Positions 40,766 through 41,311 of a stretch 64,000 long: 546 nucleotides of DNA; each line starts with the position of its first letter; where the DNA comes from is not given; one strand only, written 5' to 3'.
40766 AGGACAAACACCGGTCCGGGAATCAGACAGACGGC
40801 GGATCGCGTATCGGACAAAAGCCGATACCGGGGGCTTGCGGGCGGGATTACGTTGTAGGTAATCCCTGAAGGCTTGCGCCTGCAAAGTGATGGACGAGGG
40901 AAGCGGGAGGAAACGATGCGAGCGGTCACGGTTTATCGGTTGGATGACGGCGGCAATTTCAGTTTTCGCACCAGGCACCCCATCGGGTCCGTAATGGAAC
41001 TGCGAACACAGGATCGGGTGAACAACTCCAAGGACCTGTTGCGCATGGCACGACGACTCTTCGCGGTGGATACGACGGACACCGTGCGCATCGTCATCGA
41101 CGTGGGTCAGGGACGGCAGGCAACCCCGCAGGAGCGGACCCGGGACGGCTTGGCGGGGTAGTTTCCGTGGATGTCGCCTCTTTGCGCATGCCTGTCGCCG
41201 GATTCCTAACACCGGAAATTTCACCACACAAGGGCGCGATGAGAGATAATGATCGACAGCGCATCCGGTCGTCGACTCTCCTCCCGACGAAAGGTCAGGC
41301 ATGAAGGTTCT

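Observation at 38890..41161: Two paralogous small proteins with co-duplicated ~150-nt 5' leaders head two separate small-gene operons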

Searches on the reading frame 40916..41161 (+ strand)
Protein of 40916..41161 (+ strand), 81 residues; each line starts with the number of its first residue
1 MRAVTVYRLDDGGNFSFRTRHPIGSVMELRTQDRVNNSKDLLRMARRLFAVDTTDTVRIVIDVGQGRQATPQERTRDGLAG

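Call 5: search_protein_families(library=pfam, proteins=[window:40916-41161:+], max_evalue=1)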
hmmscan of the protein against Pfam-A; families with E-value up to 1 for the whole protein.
window:40916-41161:+ (81 aa): 0 families

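Call 7: find_homologous_proteins(query=window:40916-41161:+, max_evalue=0.01)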
Query window:40916-41161:+ (81 aa): 216 proteins with E <= 0.01 among 216 candidates; the best 120 are listed.
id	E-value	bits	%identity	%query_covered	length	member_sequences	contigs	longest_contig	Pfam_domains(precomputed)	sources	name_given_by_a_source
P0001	3.3e-45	169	100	100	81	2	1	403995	-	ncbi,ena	-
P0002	2.3e-34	134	83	100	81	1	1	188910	-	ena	-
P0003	1.0e-29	119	72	100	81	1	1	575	-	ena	-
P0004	1.8e-29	119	73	100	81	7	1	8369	-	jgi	jgi:hypothetical protein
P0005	3.8e-29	118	74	100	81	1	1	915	-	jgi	jgi:hypothetical protein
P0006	6.8e-29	117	72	100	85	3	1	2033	-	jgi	-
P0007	7.2e-29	117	72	100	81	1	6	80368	-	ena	-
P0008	7.7e-29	117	73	100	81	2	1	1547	-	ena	-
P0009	9.9e-29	116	73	100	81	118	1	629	-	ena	-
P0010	3.4e-28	115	70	100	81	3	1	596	-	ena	-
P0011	3.9e-28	114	70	100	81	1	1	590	-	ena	-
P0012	4.3e-28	114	72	100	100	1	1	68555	-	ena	-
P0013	5.1e-28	114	70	100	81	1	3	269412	-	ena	-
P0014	1.3e-27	113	72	100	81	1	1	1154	-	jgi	jgi:hypothetical protein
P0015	1.3e-27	113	70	100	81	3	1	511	-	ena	-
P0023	5.5e-27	111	70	100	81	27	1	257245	-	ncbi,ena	-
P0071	3.4e-25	105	64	100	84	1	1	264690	-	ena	-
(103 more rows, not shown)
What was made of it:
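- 40916..41161 (+): Paralogue 2 (81 aa, the canonical length). 216 homologues, most exactly 81 aa (call 7).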

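Call 9: find_encoding_contigs(protein=P0002, flank=4000, max_places=3)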
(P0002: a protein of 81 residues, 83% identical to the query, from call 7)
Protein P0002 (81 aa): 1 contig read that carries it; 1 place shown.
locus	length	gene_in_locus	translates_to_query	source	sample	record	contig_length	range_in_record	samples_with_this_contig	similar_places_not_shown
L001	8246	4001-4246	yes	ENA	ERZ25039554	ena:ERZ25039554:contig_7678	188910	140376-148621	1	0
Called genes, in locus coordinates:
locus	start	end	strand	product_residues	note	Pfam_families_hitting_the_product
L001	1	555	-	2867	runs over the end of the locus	PF10091:Glycoamylase, PF06165:GH94_b-supersand, PF17167:Glyco_hydro_94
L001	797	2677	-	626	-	-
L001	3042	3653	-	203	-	PF00081:Sod_Fe_N, PF02777:Sod_Fe_C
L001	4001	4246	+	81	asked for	-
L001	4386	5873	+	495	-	PF02310:B12-binding, PF04055:Radical_SAM, PF13282:DUF4070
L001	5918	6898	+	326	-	-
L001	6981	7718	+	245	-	PF01925:TauE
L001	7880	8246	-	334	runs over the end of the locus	PF08240:ADH_N, PF00107:ADH_zinc_N, PF13602:ADH_zinc_N_2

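Call 10: find_encoding_contigs(protein=P0013, flank=4000, max_places=3)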
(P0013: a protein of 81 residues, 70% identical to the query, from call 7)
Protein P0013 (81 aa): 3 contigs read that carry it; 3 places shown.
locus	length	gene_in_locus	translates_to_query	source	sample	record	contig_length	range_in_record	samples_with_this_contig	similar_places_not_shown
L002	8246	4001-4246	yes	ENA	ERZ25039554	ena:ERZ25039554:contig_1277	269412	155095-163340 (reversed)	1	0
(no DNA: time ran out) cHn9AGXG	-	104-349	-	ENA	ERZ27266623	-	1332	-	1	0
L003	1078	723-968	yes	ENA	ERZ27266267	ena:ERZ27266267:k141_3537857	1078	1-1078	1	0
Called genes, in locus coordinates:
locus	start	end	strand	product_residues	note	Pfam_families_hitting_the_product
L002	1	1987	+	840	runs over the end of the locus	PF13188:PAS_8, PF13185:GAF_2, PF01590:GAF, PF00989:PAS, PF08448:PAS_4, PF00512:HisKA, PF02518:HATPase_c, PF00072:Response_reg, +4 more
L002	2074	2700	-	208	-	PF03162:Y_phosphatase2, PF13350:Y_phosphatase3, PF22741:PTP-NADK, PF00782:DSPc (weak), PF22784:PTP-SAK, PF22785:Tc-R-P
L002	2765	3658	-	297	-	PF00582:Usp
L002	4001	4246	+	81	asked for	-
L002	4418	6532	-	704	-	PF09335:VTT_dom, PF01569:PAP2, PF14067:LssY_C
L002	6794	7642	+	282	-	PF02405:MlaE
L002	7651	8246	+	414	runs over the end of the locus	PF00005:ABC_tran, PF13304:AAA_21 (faint)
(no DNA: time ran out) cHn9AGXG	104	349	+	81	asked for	-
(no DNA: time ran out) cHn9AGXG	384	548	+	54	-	-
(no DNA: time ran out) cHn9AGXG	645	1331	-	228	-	?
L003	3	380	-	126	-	?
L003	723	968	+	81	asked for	-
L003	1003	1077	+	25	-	?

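Call 11: find_encoding_contigs(protein=P0023, flank=4000, max_places=3)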
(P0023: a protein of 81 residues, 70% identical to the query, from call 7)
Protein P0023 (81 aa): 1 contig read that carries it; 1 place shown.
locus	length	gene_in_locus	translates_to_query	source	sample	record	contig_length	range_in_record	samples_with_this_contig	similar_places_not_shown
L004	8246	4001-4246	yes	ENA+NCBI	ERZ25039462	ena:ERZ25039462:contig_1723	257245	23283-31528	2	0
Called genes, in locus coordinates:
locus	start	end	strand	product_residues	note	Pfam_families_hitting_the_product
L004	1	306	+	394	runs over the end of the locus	PF20245:DUF6600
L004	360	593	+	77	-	-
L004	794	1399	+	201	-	-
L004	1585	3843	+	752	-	PF00912:Transgly, PF00905:Transpeptidase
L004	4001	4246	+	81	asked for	-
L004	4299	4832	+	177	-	PF08238:Sel1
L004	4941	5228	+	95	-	-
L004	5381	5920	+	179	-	-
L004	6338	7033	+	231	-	-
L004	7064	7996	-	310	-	PF00291:PALP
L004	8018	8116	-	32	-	-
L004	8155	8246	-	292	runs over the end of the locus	-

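Call 14: find_related_loci(query=A3, collection=genome_contigs, flank=4000)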
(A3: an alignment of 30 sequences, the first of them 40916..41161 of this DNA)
Query A3 (81 aa) in genome_contigs; peptide patterns used: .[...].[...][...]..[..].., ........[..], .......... (x = any residue, [..] = any of these).
39 stretches matched a pattern; 18 encode a relative of the query (tblastn E <= 1e-3); 18 distinct loci.
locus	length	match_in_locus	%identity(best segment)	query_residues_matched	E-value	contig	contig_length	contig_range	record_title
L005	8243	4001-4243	68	1-81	3e-33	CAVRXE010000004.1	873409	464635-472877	MAG: Candidatus Deferrimicrobiaceae bacterium isolate MFD02199.bin.2.95 genome assembly, contig: contig_2310, whole geno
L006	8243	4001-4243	67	1-81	2e-32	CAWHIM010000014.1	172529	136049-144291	MAG: uncultured bacterium isolate MFD01872.bin.2.46 genome assembly, contig: contig_169854, whole genome shotgun sequenc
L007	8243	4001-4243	67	1-81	2e-31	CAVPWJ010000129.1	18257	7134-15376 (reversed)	MAG: uncultured delta proteobacterium isolate MFD10097.bin.2.19 genome assembly, contig: contig_20578, whole genome shot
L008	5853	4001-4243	67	1-81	2e-31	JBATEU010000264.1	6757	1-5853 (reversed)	MAG: Candidatus Deferrimicrobium sp. isolate MFD10095_ilm_asm_bin1 k127_1533, whole genome shotgun sequence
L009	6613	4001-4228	61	1-76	2e-26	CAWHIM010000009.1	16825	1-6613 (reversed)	MAG: uncultured bacterium isolate MFD01872.bin.2.46 genome assembly, contig: contig_141926, whole genome shotgun sequenc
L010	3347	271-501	57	1-81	5e-23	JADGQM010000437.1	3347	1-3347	MAG: Syntrophobacteraceae bacterium isolate Chersky.40_12 contig-100_16712, whole genome shotgun sequence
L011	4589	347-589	59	1-81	1e-22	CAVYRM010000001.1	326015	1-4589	MAG: uncultured delta proteobacterium isolate MFD05942.bin.2.99 genome assembly, contig: contig_110821, whole genome sho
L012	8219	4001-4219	57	1-77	2e-22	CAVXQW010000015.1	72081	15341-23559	MAG: uncultured bacterium isolate MFD00822.bin.2.130 genome assembly, contig: contig_63782, whole genome shotgun sequenc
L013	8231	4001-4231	54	1-81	2e-22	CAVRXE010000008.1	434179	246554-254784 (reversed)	MAG: Candidatus Deferrimicrobiaceae bacterium isolate MFD02199.bin.2.95 genome assembly, contig: contig_9421, whole geno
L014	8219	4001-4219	57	1-77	2e-22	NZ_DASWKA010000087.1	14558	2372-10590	MAG: Candidatus Deferrimicrobium sp. isolate SMAG_U2910 k141_1986511, whole genome shotgun sequence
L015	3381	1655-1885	53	1-81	1e-21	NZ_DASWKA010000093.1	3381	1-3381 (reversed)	MAG: Candidatus Deferrimicrobium sp. isolate SMAG_U2910 k141_1239773, whole genome shotgun sequence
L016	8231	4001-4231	49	1-81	1e-21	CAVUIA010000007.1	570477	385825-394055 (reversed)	MAG: uncultured bacterium isolate MFD04716.bin.1.102 genome assembly, contig: contig_46894, whole genome shotgun sequenc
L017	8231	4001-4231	54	1-81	9e-22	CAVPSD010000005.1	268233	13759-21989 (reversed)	MAG: uncultured Acidimicrobiales bacterium isolate MFD10007.bin.2.165 genome assembly, contig: contig_19585, whole genom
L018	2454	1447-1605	68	1-53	4e-20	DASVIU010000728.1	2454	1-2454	MAG TPA_asm: Bacteroidota bacterium isolate SMAG_U3001 k141_59175, whole genome shotgun sequence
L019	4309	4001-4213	58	1-76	8e-20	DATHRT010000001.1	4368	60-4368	MAG TPA_asm: Candidatus Limnocylindria bacterium isolate SMAG_U16032 k141_415220, whole genome shotgun sequence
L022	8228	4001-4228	50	1-80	2e-18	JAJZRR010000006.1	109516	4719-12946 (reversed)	MAG: Deltaproteobacteria bacterium isolate SKS1.bin98 NODE_248_length_109516_cov_34.255565, whole genome shotgun sequenc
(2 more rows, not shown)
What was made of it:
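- Found in Candidatus Deferrimicrobiaceae/Deferrimicrobium MAGs, several per genome (call 14). There are many copies per genome (call 14).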

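Call 32: search_protein_families(library=ncbifam, proteins=[window:40916-41161:+], max_evalue=1)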
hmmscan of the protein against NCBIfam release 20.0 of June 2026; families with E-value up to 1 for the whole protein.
window:40916-41161:+ (81 aa): 0 families

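Call 38: predict_structure(alignment_id=A3)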
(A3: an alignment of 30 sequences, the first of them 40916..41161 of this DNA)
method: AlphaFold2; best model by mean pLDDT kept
length: 81 residues; sequences in the alignment: 30
mean_pLDDT: 56.5   pTM: 0.40
mean pLDDT of the five models: 56.5, 56.4, 47.0, 46.3, 37.8
residues with pLDDT >= 90: 0; 70-90: 8; 50-70: 45; < 50: 28
segments of 3 or more residues with pLDDT < 50: 15-17, 31-33, 54-56, 65-78
pLDDT, mean of each block of 10 residues (from residue 1): 65 52 63 57 70 54 51 42 33
secondary structure, 60 per line:
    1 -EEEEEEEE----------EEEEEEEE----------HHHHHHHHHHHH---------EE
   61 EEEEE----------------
elements in order: E2-9 E20-27 H38-49 E59-65

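Call 46: search_protein_representatives(alignment_id=A3)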
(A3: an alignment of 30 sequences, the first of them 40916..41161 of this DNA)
Query: 30 sequences, 81 profile positions. Proteins with E-value up to 0.001 (for the whole library): 101; up to 1e-10: 23; up to 1e-30: 3. The best 101 are listed.
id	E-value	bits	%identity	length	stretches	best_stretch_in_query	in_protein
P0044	1.4e-44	165.9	-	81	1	1-81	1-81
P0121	7.3e-35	134.8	-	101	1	1-81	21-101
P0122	9.9e-31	121.5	-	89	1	1-55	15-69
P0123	5.3e-29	116.0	-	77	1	1-61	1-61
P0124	5.3e-24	100.0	-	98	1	1-81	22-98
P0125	8.3e-23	96.1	-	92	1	1-73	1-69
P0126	1.2e-22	95.6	-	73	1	1-45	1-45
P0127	1.3e-22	95.5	-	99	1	1-48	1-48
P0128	2.2e-18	82.0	-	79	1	1-73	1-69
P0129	7.8e-17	77.0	-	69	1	1-59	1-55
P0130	1.5e-15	72.9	-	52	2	1-26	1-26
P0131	3.6e-15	71.7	-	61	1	1-52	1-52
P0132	5.2e-15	71.2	-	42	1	1-42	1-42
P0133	2.9e-14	68.8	-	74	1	1-67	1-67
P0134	1.5e-13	66.5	-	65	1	1-51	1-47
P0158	7.7e-08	48.2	-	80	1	2-62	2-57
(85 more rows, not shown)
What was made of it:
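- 40916..41161 (+): Profile search finds 101 representatives, nearly all small proteins (call 46).
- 216 homologues, most exactly 81 aa (call 7), and 101 representatives at 50% clustering, nearly all small proteins (call 46).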

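Call 50: search_protein_families(library=pfam, alignment_id=A5, max_evalue=0.1)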
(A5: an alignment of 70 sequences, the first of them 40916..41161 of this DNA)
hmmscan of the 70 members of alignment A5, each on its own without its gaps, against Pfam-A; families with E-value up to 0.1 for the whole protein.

A. member 1, window:40916-41161:+ (81 aa): 0 families

B. families by the number of members that match (of 70 scanned): 6 families
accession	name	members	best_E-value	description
PF03457.19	HA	1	0.002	Helicase associated domain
PF08153.17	NGP1NT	1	0.01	NGP1NT (NUC091) domain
PF00405.22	Transferrin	1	0.033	Transferrin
PF25694.1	N_peptide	1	0.047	Transcriptional antitermination N peptide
PF12465.13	Pr_beta_C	1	0.051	Proteasome beta subunits C terminal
PF18126.6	Mitoc_mL59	1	0.092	Mitochondrial ribosomal protein mL59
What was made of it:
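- On Any curated protein family for the 81-aa protein: Pfam: no hit for either copy (call 5), and only 6 families each matching a single one of 70 diverse relatives at E 0.002-0.09, all unrelated to each other (call 50).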

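Call 51: find_encoding_contigs(protein=P0158, flank=3000, max_places=4)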
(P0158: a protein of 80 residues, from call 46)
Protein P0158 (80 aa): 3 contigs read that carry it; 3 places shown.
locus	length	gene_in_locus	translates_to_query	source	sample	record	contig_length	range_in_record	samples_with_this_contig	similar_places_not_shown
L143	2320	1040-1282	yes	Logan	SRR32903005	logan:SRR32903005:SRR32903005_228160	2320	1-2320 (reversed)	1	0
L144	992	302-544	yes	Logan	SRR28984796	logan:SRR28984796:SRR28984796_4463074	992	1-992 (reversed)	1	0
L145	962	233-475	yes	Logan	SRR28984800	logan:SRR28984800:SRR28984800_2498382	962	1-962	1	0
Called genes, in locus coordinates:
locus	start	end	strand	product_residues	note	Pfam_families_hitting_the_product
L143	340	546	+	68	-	-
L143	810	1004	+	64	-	-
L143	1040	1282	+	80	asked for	-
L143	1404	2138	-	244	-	PF08238:Sel1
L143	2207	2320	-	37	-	?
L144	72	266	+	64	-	-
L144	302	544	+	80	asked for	-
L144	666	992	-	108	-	?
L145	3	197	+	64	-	?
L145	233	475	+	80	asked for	-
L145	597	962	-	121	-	?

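Call 52: find_encoding_contigs(protein=P0071, flank=5000, max_places=2)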
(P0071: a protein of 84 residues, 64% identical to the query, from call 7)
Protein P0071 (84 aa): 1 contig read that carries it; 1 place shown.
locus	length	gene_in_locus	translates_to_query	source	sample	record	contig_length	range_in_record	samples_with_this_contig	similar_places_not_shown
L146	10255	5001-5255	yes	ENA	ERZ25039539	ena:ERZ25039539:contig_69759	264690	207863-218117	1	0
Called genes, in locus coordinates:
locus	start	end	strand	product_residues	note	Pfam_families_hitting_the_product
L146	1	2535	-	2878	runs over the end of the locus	PF10091:Glycoamylase, PF06165:GH94_b-supersand, PF17167:Glyco_hydro_94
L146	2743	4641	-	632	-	-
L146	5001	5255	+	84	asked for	-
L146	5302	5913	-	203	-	PF00081:Sod_Fe_N, PF02777:Sod_Fe_C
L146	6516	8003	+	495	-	PF02310:B12-binding, PF04055:Radical_SAM, PF13282:DUF4070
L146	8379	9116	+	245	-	PF01925:TauE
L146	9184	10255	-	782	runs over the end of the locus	PF00672:HAMP (weak), PF00989:PAS (weak), PF08448:PAS_4 (weak), PF13188:PAS_8 (weak), PF13426:PAS_9 (weak), PF02518:HATPase_c, PF00072:Response_reg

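Call 62: predict_structure(alignment_id=A5)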
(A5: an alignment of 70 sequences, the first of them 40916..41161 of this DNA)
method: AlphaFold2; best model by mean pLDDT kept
length: 81 residues; sequences in the alignment: 70
mean_pLDDT: 76.3   pTM: 0.61
mean pLDDT of the five models: 76.3, 75.9, 73.8, 73.2, 70.7
residues with pLDDT >= 90: 28; 70-90: 29; 50-70: 11; < 50: 13
segments of 3 or more residues with pLDDT < 50: 66-75
pLDDT, mean of each block of 10 residues (from residue 1): 89 67 90 80 93 90 59 45 51
secondary structure, 60 per line:
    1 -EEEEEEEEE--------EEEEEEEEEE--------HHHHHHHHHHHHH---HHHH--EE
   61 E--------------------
elements in order: E2-10 E19-28 H37-49 H53-56 E59-61
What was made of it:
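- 40916..41161 (+): AF2 model has pLDDT 76 (call 62).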

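Call 73: search_protein_families(library=pfam, proteins=[L013:6035-6895:+, L022:1979-3169:-, L005:555-1205:+], max_evalue=0.01)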
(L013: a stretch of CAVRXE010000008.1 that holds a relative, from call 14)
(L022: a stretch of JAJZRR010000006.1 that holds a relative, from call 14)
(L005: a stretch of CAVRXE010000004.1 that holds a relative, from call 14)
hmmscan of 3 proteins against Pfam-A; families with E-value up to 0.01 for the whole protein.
L013:6035-6895:+ (287 aa): 6 families
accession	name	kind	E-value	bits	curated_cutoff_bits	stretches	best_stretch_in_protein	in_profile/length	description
PF00561.26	Abhydrolase_1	-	2.4e-43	149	25.8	1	26-263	2-244/245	alpha/beta hydrolase fold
PF12697.13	Abhydrolase_6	-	6.5e-23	83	26.3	1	27-267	1-214/217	Alpha/beta hydrolase family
PF12146.15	Hydrolase_4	-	8e-17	61.8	27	1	27-244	7-218/239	Serine aminopeptidase, S33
PF06028.17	DUF915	-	1.5e-05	24.9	22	1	81-125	93-141/255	Alpha/beta hydrolase of unknown function (DUF915)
PF02230.22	Abhydrolase_2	-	0.00016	22.1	23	0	197-242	134-181/217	Phospholipase/Carboxylesterase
PF12740.14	PETase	-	0.00034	20.5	28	0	187-237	132-188/263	PET hydrolase-like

L022:1979-3169:- (397 aa): 1 family
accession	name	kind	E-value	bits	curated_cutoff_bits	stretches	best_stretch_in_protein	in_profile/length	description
PF00871.23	Acetate_kinase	-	6.8e-117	390.9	22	1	8-387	2-391/392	Acetokinase family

L005:555-1205:+ (217 aa): 4 families
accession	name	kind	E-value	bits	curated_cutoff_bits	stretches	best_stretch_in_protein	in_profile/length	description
PF00072.30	Response_reg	-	1.5e-30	106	30.2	1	11-122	1-110/111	Response regulator receiver domain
PF00196.25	GerE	-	4.9e-15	55.3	23.5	1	155-210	2-57/57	Bacterial regulatory proteins, luxR family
PF13518.12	HTH_28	-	0.0033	17.9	25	0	162-190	4-32/52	Helix-turn-helix domain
PF13384.12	HTH_23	-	0.0068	16.6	24.6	0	160-191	7-38/50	Homeodomain-like domain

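Call 77: search_protein_families(library=phrogs, proteins=[window:40916-41161:+, P0158], max_evalue=0.1)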
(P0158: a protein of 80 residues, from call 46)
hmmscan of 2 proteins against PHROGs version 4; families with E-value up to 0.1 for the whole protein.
window:40916-41161:+ (81 aa): 1 family
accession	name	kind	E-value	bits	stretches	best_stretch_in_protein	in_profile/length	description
phrog_922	-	unknown function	0.048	14.8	1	34-63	22-51/87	-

P0158 (80 aa): 0 families

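Call 78: search_protein_families(library=padloc, proteins=[window:40916-41161:+, P0158], max_evalue=0.1)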
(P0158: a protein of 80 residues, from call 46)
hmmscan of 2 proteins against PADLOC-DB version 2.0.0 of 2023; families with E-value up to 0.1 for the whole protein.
window:40916-41161:+ (81 aa): 0 families

P0158 (80 aa): 0 families

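Call 79: search_solved_structures(query=A5, max_evalue=1)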
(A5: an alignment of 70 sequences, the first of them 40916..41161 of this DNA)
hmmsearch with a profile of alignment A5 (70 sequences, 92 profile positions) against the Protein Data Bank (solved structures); distinct sequences matched with E-value up to 1: 0.
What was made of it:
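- On Any curated protein family for the 81-aa protein: PDB sequence profile: 0 (call 79).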
